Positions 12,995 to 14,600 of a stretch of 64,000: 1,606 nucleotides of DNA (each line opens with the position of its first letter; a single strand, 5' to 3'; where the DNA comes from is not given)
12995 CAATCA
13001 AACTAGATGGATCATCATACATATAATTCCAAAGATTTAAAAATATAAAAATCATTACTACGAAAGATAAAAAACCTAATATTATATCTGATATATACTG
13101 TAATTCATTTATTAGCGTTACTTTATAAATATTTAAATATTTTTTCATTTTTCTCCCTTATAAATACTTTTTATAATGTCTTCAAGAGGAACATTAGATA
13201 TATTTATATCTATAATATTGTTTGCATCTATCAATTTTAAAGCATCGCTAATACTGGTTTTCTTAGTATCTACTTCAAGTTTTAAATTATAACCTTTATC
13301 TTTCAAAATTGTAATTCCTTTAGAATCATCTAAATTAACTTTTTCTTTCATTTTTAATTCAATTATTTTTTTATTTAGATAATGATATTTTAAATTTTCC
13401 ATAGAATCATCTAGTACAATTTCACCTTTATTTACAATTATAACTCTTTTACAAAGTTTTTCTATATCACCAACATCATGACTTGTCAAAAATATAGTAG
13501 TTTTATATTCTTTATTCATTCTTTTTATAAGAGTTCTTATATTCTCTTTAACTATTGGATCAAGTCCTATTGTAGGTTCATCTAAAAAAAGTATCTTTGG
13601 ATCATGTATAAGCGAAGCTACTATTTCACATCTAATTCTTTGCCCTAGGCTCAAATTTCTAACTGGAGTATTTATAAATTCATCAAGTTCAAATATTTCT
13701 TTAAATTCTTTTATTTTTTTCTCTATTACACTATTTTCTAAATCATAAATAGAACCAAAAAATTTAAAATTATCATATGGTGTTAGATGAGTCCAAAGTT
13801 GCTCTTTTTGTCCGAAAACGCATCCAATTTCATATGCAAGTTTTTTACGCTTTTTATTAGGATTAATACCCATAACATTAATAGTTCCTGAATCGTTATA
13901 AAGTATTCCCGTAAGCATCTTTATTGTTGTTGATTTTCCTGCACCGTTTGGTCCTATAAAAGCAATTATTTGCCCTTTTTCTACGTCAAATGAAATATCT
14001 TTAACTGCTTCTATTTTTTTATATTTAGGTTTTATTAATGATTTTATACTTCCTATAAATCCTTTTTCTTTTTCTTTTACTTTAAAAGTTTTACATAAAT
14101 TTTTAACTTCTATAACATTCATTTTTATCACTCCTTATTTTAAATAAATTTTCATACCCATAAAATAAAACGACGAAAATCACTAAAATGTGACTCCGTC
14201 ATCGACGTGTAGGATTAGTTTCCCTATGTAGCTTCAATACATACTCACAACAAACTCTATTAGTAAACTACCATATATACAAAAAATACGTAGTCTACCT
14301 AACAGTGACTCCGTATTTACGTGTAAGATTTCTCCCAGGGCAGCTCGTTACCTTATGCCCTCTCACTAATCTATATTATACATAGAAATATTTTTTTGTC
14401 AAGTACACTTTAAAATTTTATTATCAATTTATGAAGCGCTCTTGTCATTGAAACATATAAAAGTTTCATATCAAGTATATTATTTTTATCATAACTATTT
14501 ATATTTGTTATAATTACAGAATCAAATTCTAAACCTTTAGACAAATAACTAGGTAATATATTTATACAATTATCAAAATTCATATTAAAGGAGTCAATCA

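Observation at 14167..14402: Two tandem copies of an unrecognised riboswitch-like RNA, each with its own terminator, controlling an ABC-2 exporter operon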

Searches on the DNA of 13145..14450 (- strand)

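Call 3: search_rna_families(source=window, start=14100, end=14450, threshold=evalue, max_evalue=10, show_alignments=5)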
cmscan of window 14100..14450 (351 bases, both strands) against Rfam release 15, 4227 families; matches with E-value up to 10: 1.
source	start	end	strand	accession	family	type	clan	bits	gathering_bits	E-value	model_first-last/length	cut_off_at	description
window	14144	14227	-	RF02031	tpke11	Gene; sRNA;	-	12.6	43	6.5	1-77/77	no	tpke11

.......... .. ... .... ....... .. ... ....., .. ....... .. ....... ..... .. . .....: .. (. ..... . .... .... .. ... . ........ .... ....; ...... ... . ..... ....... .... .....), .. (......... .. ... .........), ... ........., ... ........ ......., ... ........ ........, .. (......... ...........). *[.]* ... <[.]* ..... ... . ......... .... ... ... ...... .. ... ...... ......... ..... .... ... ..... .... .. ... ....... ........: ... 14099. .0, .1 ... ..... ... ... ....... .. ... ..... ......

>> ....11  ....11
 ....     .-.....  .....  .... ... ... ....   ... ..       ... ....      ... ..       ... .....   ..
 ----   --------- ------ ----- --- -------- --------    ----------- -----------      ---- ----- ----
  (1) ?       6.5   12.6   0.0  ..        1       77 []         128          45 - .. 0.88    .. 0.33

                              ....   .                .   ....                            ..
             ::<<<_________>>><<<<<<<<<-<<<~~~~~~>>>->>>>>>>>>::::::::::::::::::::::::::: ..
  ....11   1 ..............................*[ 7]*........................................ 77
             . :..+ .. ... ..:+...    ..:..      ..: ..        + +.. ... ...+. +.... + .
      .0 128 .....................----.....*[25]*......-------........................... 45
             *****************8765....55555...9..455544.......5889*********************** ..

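Call 18: build_rna_model(alignment_id=A1, structure=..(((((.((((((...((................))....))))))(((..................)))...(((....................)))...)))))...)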
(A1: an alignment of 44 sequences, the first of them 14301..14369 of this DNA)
Model R1 built from alignment A1 (44 sequences, 111 columns); structure: as given.
model positions 72; base pairs 19; branch points 2; effective number of sequences 2.59; information 0.783 bits per position. Calibrated on 0.2 Mb of random sequence (short: E-values are rough).
structure used (alignment columns):
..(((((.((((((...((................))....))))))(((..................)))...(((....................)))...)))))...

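Call 19: search_with_rna_model(model_id=R1, source=window, max_evalue=10, show_alignments=4)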
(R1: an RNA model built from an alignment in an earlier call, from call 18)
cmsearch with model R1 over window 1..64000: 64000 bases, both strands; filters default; matches with E-value up to 10: 2.
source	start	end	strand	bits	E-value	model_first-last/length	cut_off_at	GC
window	14302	14369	-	75.1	4e-19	1-72/72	no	0.47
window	14187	14251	-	61.7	2.7e-15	1-72/72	no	0.42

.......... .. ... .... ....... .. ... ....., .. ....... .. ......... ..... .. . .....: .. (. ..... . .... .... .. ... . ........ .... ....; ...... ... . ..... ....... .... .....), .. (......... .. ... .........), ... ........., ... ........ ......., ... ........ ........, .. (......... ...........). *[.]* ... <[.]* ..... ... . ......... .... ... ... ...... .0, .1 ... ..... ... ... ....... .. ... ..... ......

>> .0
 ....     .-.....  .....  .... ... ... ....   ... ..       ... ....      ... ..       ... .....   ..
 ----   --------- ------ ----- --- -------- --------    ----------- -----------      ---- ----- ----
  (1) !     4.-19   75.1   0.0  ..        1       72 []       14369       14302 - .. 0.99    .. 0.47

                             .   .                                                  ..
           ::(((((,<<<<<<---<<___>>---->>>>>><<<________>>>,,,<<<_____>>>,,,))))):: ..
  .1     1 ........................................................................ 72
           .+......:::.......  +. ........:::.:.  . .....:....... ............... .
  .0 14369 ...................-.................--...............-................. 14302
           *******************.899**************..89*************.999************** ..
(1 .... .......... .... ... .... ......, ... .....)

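Call 20: search_with_rna_model(model_id=R1, sources=[L001, L002, L003, L004, L005, L006, L007, L008, L009, L010, L011, L012, L013, L014, L015, L016, L017, L018, L019, L020, L021, L022, L023, L024, L025, L026, L027, L028, L029, L030, L031, L032, L033, L034, L035, L036, L037, L038, L039, L040, L041, L042, L043, L044, L045, L046, L047, L048, L049, L050, L051, L052, L053, L054, L055, L056, L057, L058, L059, L060, L061, L062, L063, L064, L065, L066, L067, L068, L069, L070, L071, L072, L073, L074, L075, L076, L077, L078, L079, L080], max_evalue=0.1, make_alignment=true)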
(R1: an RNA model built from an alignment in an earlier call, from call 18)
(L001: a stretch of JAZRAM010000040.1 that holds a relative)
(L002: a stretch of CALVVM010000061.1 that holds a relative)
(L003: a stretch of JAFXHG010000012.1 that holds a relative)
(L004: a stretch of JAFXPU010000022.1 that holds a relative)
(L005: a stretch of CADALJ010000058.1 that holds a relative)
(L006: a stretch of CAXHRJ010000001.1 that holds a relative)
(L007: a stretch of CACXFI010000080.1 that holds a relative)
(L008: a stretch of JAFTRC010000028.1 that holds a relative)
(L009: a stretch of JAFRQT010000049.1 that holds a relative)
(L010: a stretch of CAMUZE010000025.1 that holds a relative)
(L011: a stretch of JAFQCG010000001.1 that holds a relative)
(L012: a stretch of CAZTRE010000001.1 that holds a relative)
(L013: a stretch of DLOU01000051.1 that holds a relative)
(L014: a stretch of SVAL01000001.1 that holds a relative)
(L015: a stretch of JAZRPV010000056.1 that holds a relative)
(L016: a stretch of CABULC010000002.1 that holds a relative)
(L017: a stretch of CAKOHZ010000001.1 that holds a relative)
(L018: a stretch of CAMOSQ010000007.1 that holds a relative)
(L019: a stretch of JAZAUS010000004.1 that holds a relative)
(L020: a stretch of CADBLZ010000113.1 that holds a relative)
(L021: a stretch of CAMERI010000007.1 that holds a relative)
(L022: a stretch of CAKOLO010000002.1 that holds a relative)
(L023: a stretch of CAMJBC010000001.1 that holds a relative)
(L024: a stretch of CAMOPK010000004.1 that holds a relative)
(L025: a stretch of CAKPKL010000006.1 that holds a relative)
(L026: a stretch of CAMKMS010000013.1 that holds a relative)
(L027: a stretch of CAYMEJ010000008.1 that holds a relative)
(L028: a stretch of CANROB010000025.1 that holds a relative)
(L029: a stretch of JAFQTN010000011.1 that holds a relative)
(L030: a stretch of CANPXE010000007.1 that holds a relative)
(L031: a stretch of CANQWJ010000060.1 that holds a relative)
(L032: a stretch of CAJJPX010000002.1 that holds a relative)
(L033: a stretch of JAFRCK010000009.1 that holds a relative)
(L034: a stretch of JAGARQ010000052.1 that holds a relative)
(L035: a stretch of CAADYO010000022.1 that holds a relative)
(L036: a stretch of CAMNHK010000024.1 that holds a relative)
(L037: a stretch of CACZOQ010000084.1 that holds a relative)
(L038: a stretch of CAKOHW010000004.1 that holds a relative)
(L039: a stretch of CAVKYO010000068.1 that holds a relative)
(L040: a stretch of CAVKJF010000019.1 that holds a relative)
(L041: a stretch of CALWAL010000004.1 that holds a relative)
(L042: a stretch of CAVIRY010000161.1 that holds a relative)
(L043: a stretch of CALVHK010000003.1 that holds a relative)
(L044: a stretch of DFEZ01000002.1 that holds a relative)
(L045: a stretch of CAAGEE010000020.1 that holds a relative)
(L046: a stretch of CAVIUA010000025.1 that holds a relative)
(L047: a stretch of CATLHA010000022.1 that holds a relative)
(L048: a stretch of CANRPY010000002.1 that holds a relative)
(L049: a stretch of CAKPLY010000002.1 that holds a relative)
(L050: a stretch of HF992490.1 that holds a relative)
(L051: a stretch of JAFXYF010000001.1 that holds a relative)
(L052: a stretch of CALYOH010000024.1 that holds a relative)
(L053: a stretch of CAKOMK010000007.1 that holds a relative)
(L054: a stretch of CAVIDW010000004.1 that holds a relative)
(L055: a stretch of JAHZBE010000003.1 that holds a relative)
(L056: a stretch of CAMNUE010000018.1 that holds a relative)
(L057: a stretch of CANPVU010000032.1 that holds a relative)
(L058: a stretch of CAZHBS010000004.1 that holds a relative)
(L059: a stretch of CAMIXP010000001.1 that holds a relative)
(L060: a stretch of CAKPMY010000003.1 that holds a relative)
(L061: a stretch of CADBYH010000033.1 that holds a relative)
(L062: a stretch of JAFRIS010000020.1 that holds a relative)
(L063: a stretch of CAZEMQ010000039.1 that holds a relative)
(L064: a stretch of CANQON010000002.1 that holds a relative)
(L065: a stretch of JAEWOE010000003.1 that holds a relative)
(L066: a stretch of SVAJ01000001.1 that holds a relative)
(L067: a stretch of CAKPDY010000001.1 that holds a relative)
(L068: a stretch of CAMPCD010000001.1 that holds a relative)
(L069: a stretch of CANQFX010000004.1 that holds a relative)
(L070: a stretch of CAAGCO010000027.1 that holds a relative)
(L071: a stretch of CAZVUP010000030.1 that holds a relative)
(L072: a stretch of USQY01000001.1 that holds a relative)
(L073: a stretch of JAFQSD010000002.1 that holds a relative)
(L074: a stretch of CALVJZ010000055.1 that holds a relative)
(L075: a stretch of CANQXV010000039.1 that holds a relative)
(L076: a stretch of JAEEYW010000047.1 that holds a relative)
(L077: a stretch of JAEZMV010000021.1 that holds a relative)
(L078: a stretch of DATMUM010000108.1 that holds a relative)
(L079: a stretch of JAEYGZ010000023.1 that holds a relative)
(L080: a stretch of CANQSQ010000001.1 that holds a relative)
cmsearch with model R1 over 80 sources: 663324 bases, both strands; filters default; matches with E-value up to 0.1: 110.
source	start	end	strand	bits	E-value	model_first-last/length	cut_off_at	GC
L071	1482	1551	+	86.4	2.4e-21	1-72/72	no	0.39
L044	1377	1447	+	84.4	9e-21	1-72/72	no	0.37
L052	3819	3889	+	84.4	9e-21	1-72/72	no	0.37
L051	3819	3888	+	84.2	1.1e-20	1-72/72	no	0.41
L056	2615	2686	+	82.4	3.4e-20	1-72/72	no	0.4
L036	3823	3893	+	82.1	4.1e-20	1-72/72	no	0.42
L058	3699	3770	+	81.9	4.7e-20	1-72/72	no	0.4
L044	1257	1327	+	81.3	7.2e-20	1-72/72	no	0.42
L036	3705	3774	+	80.6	1.1e-19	1-72/72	no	0.41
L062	2996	3066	+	80.5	1.2e-19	1-72/72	no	0.42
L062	2874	2942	+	80.3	1.4e-19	1-72/72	no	0.43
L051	3696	3766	+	80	1.6e-19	1-72/72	no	0.39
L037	61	130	+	79.8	1.8e-19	1-72/72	no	0.4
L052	3699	3769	+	79.7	2e-19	1-72/72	no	0.42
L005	941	1009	+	79.5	2.3e-19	1-72/72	no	0.39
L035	3807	3881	+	79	3.3e-19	1-72/72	no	0.43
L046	3803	3877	+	78.7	3.9e-19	1-72/72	no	0.43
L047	3804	3874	+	78.5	4.5e-19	1-72/72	no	0.39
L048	3699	3766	+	78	6e-19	1-72/72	no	0.44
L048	3819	3888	+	78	6.3e-19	1-72/72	no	0.44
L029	3854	3929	+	77.6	8.3e-19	1-72/72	no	0.38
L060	3809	3883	+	77.1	1.1e-18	1-72/72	no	0.43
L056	2741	2810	+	76.9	1.2e-18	1-72/72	no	0.43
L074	1539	1607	+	76.9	1.3e-18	1-72/72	no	0.41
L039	1769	1843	+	76.7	1.4e-18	1-72/72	no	0.43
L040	3804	3878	+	76.7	1.4e-18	1-72/72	no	0.43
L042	1004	1078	+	76.7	1.4e-18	1-72/72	no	0.43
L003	3223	3291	+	76.1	2.1e-18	1-72/72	no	0.45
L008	1137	1205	+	76.1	2.1e-18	1-72/72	no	0.43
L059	3716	3786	+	76.1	2.1e-18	1-72/72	no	0.41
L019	2678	2750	+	76.1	2.2e-18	1-72/72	no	0.38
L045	3806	3881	+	75.9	2.5e-18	1-72/72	no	0.42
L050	3806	3881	+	75.9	2.5e-18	1-72/72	no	0.42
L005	821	892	+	75.3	3.6e-18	1-72/72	no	0.4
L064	3717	3794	+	75.1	4.1e-18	1-72/72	no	0.35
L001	3223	3291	+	75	4.3e-18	1-72/72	no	0.45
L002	563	631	+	75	4.3e-18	1-72/72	no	0.45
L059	3837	3903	+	74.2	7.4e-18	1-72/72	no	0.45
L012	3789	3867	+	74.2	7.5e-18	1-72/72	no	0.35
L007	3852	3931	+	73.6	1.1e-17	1-72/72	no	0.28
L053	3709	3782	+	73.5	1.2e-17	1-72/72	no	0.42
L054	3710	3783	+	73.5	1.2e-17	1-72/72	no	0.42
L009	3077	3152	+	73.5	1.2e-17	1-72/72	no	0.41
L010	2871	2946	+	73.5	1.2e-17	1-72/72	no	0.41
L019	1552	1627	+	73.3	1.3e-17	1-72/72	no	0.36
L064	3850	3920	+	73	1.6e-17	1-72/72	no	0.41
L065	3294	3365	+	72.7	2e-17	1-72/72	no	0.46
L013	3876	3943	+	72.6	2.1e-17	1-72/72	no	0.4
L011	3809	3894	+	72.6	2.2e-17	1-72/72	no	0.3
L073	3807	3892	+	72.4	2.5e-17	1-72/72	no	0.3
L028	130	204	+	71.9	3.4e-17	1-72/72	no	0.41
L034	3488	3575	+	71.8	3.7e-17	1-72/72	no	0.32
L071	1367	1433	+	71.7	3.9e-17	1-72/72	no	0.46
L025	2633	2700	+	70.9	6.7e-17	1-72/72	no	0.46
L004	3848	3921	+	70.2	1.1e-16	1-72/72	no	0.39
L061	1771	1837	+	70.1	1.1e-16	1-72/72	no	0.34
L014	2776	2856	+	69.4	1.7e-16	1-72/72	no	0.32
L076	3864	3931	+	69.1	2.2e-16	1-72/72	no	0.49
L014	2466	2543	+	69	2.3e-16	1-72/72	no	0.41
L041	3032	3114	+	68.8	2.6e-16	1-72/72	no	0.31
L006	3710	3791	+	68.4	3.4e-16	1-72/72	no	0.34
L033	3301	3374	+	68.3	3.6e-16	1-72/72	no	0.43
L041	2894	2966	+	68.3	3.7e-16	1-72/72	no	0.44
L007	3608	3686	+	68.3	3.8e-16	1-72/72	no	0.34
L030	3806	3888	+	67.2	7.5e-16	1-72/72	no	0.34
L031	83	165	+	67.2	7.5e-16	1-72/72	no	0.34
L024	3839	3909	+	65.4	2.5e-15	1-72/72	no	0.44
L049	3851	3937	+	64.9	3.3e-15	1-72/72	no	0.3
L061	1645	1715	+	64.6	4.3e-15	1-72/72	no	0.39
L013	3769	3840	+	64.5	4.6e-15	1-72/72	no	0.44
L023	3697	3776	+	64.1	5.8e-15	1-72/72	no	0.39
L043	3849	3929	+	63.6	8.2e-15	1-72/72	no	0.4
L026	3683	3762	+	63.1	1.1e-14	1-72/72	no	0.41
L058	3831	3894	+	62.7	1.4e-14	1-72/72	no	0.39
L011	3072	3161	+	62.3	2e-14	1-72/72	no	0.37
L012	3617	3695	+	61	4.4e-14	1-72/72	no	0.38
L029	2837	2915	+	60.9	5e-14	1-72/72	no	0.39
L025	2750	2816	+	60.8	5e-14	1-72/72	no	0.43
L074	1138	1211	+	59.4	1.3e-13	1-72/72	no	0.43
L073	3066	3154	+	59.2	1.5e-13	1-72/72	no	0.37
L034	2748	2837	+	58.5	2.4e-13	1-72/72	no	0.39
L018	3852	3922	+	58.1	3.1e-13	1-72/72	no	0.42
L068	3273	3346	+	57.5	4.4e-13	1-72/72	no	0.43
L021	3240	3320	+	57.1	5.8e-13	1-72/72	no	0.42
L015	1814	1900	+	57.1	5.9e-13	1-72/72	no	0.41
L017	3238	3318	+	57.1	6e-13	1-72/72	no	0.44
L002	683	750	+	56.8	7.2e-13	1-72/72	no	0.44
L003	3342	3409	+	56.8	7.2e-13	1-72/72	no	0.44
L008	1258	1325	+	56.7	7.8e-13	1-72/72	no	0.46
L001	3342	3409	+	55.9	1.3e-12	1-72/72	no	0.46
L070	3233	3315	+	55.5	1.6e-12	1-72/72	no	0.42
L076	3179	3252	+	55.5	1.7e-12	1-72/72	no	0.41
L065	3161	3238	+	55.4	1.8e-12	1-72/72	no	0.38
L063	3838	3915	+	55.3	1.9e-12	1-72/72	no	0.36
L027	3812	3887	+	55.2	2e-12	1-72/72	no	0.38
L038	3086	3166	+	55.2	2e-12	1-72/72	no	0.3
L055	6584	6657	+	55.1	2.2e-12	1-72/72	no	0.45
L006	3845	3926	+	54.7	2.8e-12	1-72/72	no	0.37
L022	3236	3317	+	54.6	3e-12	1-72/72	no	0.41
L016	3234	3316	+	54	4.7e-12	1-72/72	no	0.41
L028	261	340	+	52.7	1.1e-11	1-72/72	no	0.38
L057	3836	3911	+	52.4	1.3e-11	1-72/72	no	0.41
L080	3048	3139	+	51.5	2.4e-11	1-72/72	no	0.38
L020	3309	3392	+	51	3.2e-11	1-72/72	no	0.33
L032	3234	3317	+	50.9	3.4e-11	1-72/72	no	0.44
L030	3054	3136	+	50.7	4e-11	1-72/72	no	0.46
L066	3849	3927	+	50.5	4.7e-11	1-72/72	no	0.42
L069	3026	3119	+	45.7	1.1e-09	1-72/72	no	0.38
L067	3852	3946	+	24.2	0.0016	1-72/72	no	0.37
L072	3851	3945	+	24.2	0.0016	1-72/72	no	0.37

Alignment A2: 110 matches aligned to the model, 169 columns, each read 5' to 3' on its own strand. Consensus structure (alignment columns), stored with it:
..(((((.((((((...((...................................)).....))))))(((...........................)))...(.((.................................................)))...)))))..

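Call 29: search_with_rna_model(model_id=R1, sources=[L081, L082], max_evalue=1, show_alignments=3)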
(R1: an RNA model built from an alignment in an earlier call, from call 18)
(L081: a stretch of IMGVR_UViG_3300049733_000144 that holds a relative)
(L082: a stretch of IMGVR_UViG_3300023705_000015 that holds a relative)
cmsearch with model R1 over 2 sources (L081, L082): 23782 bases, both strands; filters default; matches with E-value up to 1: 0.
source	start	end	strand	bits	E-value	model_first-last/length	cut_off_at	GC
